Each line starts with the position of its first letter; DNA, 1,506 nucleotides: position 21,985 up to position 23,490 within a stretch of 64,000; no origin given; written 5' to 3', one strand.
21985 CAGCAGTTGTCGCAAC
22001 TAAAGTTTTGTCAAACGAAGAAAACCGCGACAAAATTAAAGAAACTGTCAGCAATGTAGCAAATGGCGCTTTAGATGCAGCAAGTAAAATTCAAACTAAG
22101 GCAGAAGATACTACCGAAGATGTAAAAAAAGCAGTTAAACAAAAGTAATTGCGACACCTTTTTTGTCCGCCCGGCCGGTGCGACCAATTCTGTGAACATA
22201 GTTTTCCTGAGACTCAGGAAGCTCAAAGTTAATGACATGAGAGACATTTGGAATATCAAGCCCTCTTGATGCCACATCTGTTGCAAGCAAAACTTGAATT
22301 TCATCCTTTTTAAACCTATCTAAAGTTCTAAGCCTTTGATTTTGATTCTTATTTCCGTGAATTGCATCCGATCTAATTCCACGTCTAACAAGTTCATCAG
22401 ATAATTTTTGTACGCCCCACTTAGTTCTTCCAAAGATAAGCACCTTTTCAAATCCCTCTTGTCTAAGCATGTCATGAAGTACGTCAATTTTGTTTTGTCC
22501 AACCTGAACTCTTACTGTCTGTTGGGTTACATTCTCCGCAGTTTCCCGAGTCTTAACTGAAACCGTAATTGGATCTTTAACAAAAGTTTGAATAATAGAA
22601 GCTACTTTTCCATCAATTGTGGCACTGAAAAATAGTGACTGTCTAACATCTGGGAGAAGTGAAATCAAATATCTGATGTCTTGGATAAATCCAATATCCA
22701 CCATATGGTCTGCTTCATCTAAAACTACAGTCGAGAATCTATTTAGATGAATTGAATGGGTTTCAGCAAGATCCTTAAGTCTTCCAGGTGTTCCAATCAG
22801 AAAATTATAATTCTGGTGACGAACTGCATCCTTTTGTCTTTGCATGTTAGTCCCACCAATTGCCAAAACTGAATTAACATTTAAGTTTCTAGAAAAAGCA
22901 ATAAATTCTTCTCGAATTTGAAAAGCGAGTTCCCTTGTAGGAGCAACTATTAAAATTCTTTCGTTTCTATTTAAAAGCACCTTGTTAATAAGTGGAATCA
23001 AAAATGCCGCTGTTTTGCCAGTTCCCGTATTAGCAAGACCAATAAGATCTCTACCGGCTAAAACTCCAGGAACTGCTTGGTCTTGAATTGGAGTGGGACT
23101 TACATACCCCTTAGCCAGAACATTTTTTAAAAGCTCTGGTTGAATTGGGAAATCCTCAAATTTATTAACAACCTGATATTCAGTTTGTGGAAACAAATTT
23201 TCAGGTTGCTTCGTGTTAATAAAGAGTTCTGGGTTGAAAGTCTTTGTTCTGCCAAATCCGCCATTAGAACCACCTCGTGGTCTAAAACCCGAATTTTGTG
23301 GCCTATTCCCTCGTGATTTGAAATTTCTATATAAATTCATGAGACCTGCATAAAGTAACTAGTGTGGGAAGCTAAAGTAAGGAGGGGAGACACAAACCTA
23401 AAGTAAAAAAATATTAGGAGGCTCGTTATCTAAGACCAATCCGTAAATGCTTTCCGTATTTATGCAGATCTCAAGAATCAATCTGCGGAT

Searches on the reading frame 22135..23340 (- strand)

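Call 65: search_protein_families(library=pfam, proteins=[window:22135-23340:-], max_evalue=0.00001)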
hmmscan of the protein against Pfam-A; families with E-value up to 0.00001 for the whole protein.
window:22135-23340:- (401 aa): 3 families
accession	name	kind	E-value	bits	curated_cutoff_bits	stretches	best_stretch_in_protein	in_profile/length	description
PF00270.35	DEAD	-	1.4e-42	145.7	26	1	83-246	1-164/167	DEAD/DEAH box helicase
PF00271.37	Helicase_C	-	1.8e-34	118.7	23.5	1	284-391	2-109/110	Helicase conserved C-terminal domain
PF04851.21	ResIII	-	1.9e-10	41.3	22.5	1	103-241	30-161/164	Type III restriction enzyme, res subunit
